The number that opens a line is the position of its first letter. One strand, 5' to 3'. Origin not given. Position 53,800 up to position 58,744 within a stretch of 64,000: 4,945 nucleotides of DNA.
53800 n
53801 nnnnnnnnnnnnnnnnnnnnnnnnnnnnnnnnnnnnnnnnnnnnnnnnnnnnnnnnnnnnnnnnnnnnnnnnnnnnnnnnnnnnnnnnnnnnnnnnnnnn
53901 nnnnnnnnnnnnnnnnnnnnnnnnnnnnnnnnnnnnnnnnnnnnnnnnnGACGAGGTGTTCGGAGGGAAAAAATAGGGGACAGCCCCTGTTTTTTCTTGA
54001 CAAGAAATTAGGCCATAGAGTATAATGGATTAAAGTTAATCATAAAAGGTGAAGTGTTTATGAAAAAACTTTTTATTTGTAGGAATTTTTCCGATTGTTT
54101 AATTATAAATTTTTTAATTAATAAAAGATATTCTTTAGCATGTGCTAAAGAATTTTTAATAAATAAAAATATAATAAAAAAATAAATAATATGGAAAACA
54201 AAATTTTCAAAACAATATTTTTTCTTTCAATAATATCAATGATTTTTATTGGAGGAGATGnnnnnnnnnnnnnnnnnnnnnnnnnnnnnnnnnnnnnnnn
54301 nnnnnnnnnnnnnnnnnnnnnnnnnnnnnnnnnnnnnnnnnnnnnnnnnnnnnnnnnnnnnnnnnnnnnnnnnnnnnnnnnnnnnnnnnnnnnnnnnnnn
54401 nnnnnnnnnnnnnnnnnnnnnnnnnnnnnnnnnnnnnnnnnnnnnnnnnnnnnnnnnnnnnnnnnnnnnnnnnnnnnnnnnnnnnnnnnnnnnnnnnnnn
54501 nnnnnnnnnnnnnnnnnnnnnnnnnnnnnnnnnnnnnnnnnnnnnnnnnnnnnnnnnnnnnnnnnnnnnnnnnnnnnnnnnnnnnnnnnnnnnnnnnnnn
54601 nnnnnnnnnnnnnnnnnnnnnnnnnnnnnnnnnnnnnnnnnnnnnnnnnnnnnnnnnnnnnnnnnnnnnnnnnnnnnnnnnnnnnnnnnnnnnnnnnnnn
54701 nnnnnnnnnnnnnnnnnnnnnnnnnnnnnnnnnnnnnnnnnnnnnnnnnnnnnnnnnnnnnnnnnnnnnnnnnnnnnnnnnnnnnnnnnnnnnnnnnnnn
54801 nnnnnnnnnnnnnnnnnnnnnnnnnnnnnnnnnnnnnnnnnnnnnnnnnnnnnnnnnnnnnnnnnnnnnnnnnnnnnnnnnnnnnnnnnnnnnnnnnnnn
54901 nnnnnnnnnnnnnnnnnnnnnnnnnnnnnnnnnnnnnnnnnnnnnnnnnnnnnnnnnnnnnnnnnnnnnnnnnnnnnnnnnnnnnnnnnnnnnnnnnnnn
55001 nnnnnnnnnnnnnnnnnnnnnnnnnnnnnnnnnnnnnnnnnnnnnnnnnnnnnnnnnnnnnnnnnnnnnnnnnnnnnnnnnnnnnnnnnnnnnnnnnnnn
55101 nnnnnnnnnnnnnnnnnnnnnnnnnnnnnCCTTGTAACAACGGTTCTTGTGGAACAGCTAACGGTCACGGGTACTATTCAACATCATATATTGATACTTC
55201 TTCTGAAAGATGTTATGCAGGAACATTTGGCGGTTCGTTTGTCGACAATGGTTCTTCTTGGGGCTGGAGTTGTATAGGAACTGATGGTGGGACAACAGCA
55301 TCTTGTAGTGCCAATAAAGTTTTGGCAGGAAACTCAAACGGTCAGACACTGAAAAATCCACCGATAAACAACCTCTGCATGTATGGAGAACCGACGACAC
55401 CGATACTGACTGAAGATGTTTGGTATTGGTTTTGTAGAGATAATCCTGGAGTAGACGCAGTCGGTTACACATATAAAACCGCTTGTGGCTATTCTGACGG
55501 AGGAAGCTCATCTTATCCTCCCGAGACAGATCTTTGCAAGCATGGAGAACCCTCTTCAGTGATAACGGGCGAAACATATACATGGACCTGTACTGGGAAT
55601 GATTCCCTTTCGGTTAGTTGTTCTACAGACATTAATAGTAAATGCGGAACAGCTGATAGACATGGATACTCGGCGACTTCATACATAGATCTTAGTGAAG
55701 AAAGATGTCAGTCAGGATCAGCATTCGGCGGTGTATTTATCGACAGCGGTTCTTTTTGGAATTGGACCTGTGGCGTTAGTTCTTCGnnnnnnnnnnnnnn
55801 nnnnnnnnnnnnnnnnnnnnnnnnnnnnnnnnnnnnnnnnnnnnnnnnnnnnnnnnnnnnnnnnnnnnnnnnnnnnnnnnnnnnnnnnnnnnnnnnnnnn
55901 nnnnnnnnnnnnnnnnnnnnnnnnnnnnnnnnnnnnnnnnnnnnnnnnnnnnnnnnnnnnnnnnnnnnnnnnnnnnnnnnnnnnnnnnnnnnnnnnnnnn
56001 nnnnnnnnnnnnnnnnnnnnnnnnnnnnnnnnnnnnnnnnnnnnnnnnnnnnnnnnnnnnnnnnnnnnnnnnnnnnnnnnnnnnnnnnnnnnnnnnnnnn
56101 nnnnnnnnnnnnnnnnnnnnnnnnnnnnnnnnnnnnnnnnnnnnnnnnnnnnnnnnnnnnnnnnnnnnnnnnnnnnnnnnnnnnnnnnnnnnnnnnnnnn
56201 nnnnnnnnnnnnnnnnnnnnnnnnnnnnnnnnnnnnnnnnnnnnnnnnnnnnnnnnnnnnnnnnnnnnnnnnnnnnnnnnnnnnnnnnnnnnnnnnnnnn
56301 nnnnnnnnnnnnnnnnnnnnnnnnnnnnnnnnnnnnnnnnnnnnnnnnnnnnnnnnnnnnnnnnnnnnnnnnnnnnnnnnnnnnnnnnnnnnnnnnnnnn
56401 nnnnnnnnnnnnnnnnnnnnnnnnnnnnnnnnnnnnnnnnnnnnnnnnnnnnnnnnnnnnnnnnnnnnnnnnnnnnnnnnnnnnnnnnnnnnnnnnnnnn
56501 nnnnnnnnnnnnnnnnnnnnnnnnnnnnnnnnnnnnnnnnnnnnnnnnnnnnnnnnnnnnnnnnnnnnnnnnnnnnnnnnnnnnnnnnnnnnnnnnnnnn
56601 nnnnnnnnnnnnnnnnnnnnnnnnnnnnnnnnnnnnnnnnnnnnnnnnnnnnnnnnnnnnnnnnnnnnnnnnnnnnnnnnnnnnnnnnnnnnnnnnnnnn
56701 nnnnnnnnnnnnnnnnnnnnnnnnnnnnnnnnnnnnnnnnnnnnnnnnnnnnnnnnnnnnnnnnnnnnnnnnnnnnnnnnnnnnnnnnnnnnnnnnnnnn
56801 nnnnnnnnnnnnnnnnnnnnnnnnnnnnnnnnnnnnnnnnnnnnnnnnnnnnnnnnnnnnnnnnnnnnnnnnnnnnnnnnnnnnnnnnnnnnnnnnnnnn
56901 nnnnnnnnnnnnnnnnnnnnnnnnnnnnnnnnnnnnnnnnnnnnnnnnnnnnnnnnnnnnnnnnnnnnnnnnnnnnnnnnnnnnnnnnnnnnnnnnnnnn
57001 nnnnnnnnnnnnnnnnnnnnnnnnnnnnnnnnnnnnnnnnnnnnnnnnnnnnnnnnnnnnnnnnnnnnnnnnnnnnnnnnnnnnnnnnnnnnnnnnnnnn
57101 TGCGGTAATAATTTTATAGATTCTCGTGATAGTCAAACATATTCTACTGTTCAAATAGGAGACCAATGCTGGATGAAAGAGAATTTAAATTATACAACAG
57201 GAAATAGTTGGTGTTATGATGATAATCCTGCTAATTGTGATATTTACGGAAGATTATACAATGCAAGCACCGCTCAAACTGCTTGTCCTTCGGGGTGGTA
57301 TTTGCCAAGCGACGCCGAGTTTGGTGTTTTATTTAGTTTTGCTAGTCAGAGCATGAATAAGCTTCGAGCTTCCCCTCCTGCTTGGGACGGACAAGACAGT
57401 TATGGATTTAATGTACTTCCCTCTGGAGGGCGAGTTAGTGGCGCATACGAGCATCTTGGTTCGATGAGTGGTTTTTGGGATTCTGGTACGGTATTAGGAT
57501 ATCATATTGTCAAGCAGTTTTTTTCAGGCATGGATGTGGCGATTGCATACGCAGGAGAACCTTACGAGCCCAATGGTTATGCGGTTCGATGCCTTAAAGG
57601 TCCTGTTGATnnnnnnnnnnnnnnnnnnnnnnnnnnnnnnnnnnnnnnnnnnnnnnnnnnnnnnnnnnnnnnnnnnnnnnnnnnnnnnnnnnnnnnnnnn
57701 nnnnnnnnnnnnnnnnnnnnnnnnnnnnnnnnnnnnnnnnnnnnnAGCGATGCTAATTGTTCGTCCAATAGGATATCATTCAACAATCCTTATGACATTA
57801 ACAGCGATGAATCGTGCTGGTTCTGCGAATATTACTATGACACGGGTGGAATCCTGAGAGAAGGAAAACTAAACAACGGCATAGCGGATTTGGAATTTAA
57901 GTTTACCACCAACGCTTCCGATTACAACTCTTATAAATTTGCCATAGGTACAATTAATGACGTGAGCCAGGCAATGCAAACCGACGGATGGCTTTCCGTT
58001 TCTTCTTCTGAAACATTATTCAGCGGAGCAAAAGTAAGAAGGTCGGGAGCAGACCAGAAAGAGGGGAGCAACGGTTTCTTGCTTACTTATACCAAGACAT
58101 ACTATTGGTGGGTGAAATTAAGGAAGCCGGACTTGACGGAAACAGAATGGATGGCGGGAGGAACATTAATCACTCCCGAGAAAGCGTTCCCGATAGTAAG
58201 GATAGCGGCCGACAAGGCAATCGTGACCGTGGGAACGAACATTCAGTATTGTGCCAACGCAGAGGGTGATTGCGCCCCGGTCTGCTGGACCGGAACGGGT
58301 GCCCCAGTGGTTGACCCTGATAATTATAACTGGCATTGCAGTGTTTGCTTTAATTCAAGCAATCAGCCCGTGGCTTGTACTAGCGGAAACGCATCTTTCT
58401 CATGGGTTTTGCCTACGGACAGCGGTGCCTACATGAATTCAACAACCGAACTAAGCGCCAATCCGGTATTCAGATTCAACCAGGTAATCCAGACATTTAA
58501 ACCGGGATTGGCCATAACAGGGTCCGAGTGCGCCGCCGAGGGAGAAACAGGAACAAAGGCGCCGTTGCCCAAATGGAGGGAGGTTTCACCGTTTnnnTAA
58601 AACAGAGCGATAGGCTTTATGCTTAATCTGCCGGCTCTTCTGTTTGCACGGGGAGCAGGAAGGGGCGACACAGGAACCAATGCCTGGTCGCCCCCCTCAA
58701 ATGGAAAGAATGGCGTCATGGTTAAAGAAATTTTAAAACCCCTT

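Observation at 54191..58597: Insulated 1468-aa secreted Kelch-propeller / Cys-module / FISUMP-domain protein with a compositional mosaic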

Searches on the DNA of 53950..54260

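Call 55: search_rna_families(source=window, start=53950, end=54260, threshold=evalue, max_evalue=1)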
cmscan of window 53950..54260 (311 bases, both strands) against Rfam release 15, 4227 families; matches with E-value up to 1: 1.
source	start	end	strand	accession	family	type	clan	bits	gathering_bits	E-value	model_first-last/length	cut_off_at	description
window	54110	54169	-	RF04150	MIR2655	Gene; miRNA;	-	18.5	122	0.93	1-267/267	no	MIR2655 microRNA precursor family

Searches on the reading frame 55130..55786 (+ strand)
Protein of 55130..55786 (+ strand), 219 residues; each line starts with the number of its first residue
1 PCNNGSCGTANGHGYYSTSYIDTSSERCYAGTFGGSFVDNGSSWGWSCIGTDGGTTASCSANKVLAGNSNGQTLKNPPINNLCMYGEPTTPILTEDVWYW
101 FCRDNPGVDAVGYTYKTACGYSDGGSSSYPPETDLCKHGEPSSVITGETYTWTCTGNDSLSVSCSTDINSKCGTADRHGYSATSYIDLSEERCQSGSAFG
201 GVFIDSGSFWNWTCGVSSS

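Call 20: search_protein_families(library=pfam, proteins=[window:55130-55786:+], max_evalue=10)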
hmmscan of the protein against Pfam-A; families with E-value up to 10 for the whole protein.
seq(219 aa): 0 families

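Call 21: search_protein_families(library=ncbifam, proteins=[window:55130-55786:+], max_evalue=10)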
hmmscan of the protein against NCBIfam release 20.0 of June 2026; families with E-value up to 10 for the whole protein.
seq(219 aa): 0 families

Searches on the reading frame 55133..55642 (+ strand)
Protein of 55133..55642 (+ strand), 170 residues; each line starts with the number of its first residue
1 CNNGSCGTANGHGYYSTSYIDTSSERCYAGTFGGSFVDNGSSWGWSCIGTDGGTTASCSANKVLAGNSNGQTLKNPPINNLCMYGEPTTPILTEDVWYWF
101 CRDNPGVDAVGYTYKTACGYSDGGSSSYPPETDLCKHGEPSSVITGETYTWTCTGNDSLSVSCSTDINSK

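Call 77: predict_structure(alignment_id=A4)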
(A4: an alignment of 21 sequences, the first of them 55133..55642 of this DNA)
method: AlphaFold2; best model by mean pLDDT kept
length: 170 residues; sequences in the alignment: 21
mean_pLDDT: 95.0   pTM: 0.81
mean pLDDT of the five models: 95.0, 94.6, 94.4, 94.4, 92.9
residues with pLDDT >= 90: 159; 70-90: 9; 50-70: 2; < 50: 0
segments of 3 or more residues with pLDDT < 50: none
pLDDT, mean of each block of 10 residues (from residue 1): 94 96 96 96 96 95 97 96 97 97 95 97 92 96 93 97 87
secondary structure, 60 per line:
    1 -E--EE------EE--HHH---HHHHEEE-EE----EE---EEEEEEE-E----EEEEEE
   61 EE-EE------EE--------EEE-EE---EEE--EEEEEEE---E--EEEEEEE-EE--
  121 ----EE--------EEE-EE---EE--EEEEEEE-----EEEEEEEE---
elements in order: H23-26 E27-29 E42-48 E55-62 E82-84 E91-93 E96-102 E109-115 E135-137 E148-154 E160-167

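Call 83: fold_search(model_id=the predicted structure, library=pdb)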
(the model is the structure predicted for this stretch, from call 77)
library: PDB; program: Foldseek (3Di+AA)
matches with E <= 10: 739; with E <= 0.001: 0
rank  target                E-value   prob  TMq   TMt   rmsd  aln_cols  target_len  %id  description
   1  7nit_D                1.4e-01  0.14  0.19  0.04  17.6       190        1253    8  X-ray structure of a multidomain BbgIII from Bifidobacterium bifidum (released 2021-12-22)
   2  7nit_A                1.5e-01  0.15  0.19  0.05  17.4       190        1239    9  X-ray structure of a multidomain BbgIII from Bifidobacterium bifidum (released 2021-12-22)
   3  6xi1_BBB              1.8e-01  0.12  0.16  0.07  18.9       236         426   11  Crystal structure of tetra-tandem repeat in extending RTX adhesin from Aeromonas hydrophila (released 2020-10-14)
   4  8c8g_B                2.4e-01  0.16  0.20  0.05  13.8       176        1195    8  Cryo-EM structure of BoNT/Wo-NTNH complex (released 2023-10-04)
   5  5t9t_A                2.4e-01  0.06  0.14  0.07  17.4       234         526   11  Protocadherin Gamma B2 extracellular cadherin domains 1-5 (released 2016-10-19)
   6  2rk0_B                2.7e-01  0.33  0.20  0.25  15.3       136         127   10  Crystal structure of glyoxylase/bleomycin resistance protein/dioxygenase domain from Frankia sp. EAN1pec (released 2007-10-30)
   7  8yke                  2.7e-01  0.28  0.21  0.22   9.3       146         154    9  Structure of two consecutively arrayed Rib domains (Rib8-9) from surface adhesin of Limosilactobacillus reuteri (released 2025-03-05)
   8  2pys_A                2.7e-01  0.23  0.17  0.25  15.4        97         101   11  Crystal Structure of a Five Site Mutated Cyanovirin-N with a Mannose Dimer Bound at 1.8 A Resolution (released 2007-07-31)
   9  5uv6_A                2.8e-01  0.13  0.20  0.15  14.5       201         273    9  Crystal structure of human Opioid Binding Protein/Cell Adhesion Molecule Like (OPCML) (released 2018-03-21)
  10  5b0q_A                2.8e-01  0.11  0.17  0.09  20.5       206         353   10  beta-1,2-Mannobiose phosphorylase from Listeria innocua - mannose complex (released 2015-12-02)
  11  6u7n_A                2.8e-01  0.08  0.16  0.12  14.4       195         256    8  Crystal structure of neurotrimin (NTM) (released 2020-08-12)
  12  6s5y_B                3.0e-01  0.28  0.21  0.22  12.0       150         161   11  Structure of tandemly arrayed consecutive Rib domains (Rib2R) from Group B Streptococcal species Streptococcus agalact (released 2019-12-11)
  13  5szl_D                3.0e-01  0.08  0.17  0.09  19.5       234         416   11  Protocadherin gamma A1 extracellular cadherin domains 1-4 (released 2016-10-19)
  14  6isc_A                3.0e-01  0.06  0.13  0.11  20.3       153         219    8  complex structure of mCD226-ecto and hCD155-D1 (released 2018-12-26)
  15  9flp_A                3.1e-01  0.10  0.17  0.05  14.9       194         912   10  CryoEM structure of the neck (1403-2314) in the grappling hook protein A (GhpA) in the bacterium Aureispira sp. CCB-QB (released 2024-10-16)
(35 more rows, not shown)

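Call 90: search_solved_structures(query=A4, max_evalue=1)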
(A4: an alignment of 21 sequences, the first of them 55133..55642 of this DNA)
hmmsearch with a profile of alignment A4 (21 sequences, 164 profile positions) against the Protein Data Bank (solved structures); distinct sequences matched with E-value up to 1: 0.

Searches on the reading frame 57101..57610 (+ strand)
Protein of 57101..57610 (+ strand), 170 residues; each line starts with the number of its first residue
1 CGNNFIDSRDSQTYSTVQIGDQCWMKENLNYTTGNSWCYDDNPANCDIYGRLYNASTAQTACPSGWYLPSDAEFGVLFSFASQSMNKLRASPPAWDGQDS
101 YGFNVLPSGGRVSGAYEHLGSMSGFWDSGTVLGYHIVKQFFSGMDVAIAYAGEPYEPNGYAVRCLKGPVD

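Call 88: search_solved_structures(query=window:57101-57610:+, max_evalue=1)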
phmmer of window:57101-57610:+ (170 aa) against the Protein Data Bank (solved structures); distinct sequences matched with E-value up to 1: 0.

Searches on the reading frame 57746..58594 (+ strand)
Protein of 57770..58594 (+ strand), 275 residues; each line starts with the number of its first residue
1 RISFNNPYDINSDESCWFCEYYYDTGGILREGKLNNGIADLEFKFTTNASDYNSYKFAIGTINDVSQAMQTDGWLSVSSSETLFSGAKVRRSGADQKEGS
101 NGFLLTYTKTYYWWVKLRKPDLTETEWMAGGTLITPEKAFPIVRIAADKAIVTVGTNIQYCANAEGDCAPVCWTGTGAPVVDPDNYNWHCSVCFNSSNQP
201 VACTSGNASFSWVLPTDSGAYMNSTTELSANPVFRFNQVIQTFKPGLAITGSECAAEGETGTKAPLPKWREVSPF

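Call 20: search_protein_families(library=pfam, proteins=[window:57770-58594:+], max_evalue=10)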
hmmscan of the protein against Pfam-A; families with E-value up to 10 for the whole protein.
seq(275 aa): 0 families

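Call 21: search_protein_families(library=ncbifam, proteins=[window:57770-58594:+], max_evalue=10)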
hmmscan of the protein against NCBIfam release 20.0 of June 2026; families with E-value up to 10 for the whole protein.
seq(275 aa): 0 families

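Call 48: find_homologous_proteins(query=window:57770-58594:+, max_evalue=0.001)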
Query seq(275 aa) (275 aa): 8 proteins with E <= 0.001 among 488 candidates.
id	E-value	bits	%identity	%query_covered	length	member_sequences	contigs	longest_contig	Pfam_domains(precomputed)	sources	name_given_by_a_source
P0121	1.2e-128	447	69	100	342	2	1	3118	-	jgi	-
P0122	4.9e-47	179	48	69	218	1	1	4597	-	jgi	-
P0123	2.3e-45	173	39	95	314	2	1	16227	-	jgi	-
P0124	3.0e-44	170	36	96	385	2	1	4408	PF25788.3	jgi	-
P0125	7.0e-44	169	36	94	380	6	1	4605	PF25788.3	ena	-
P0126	2.9e-41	160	39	95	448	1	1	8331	-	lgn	-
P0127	3.4e-30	124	35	80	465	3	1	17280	-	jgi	jgi:hypothetical protein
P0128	3.2e-19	88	33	62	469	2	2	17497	-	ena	-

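Call 56: predict_structure(alignment_id=A3)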
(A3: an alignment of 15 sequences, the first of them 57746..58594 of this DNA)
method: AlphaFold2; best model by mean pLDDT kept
length: 283 residues; sequences in the alignment: 15
mean_pLDDT: 81.9   pTM: 0.70
mean pLDDT of the five models: 81.9, 76.2, 76.2, 76.2, 71.7
residues with pLDDT >= 90: 110; 70-90: 127; 50-70: 25; < 50: 21
segments of 3 or more residues with pLDDT < 50: 1-17, 19-21
pLDDT, mean of each block of 10 residues (from residue 1): 28 47 72 81 82 83 95 96 88 88 92 90 93 91 82 87 90 90 91 91 86 74 91 91 85 82 76 56 61
secondary structure, 60 per line:
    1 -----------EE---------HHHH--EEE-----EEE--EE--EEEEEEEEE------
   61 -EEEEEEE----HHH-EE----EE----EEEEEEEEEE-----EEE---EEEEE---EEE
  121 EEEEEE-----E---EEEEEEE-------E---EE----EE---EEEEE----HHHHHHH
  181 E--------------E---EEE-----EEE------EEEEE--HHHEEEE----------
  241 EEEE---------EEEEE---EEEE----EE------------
elements in order: H23-26 E29-31 E37-39 E46-54 E62-68 E89-98 E104-106 E110-114 E118-126 E136-142 E165-169 H174-180 E200-202 E208-210 E217-221 E227-230 E241-244 E254-258 E262-265

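Call 58: search_protein_representatives(alignment_id=A3)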
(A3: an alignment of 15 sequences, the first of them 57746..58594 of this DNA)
Query: 15 sequences, 294 profile positions. Proteins with E-value up to 0.001 (for the whole library): 625; up to 1e-10: 192; up to 1e-30: 53. The best 150 are listed.
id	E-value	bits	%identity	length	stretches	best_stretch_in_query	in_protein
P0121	1.4e-128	444.6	-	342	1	2-294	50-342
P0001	3.0e-114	397.5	-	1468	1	2-294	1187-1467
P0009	9.3e-114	395.9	-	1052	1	2-293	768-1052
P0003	1.3e-112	392.2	-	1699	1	2-293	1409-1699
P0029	2.4e-108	378.2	-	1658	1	3-293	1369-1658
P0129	6.7e-108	376.7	-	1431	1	2-293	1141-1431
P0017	2.9e-107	374.6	-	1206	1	3-293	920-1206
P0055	2.2e-105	368.4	-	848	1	2-292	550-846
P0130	2.5e-96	338.7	-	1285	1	2-293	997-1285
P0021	1.1e-90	320.2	-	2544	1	3-294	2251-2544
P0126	5.8e-89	314.5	-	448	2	20-294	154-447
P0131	6.0e-82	291.5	-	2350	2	3-292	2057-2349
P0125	4.7e-81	288.6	-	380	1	11-294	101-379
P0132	5.2e-80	285.1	-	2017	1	2-291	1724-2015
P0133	3.4e-79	282.5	-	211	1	78-293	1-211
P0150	1.3e-59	218.2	-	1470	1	4-292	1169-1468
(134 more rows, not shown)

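Call 89: search_solved_structures(query=A3, max_evalue=1)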
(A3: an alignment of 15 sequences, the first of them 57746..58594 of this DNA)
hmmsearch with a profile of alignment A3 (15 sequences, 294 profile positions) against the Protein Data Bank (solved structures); distinct sequences matched with E-value up to 1: 0.
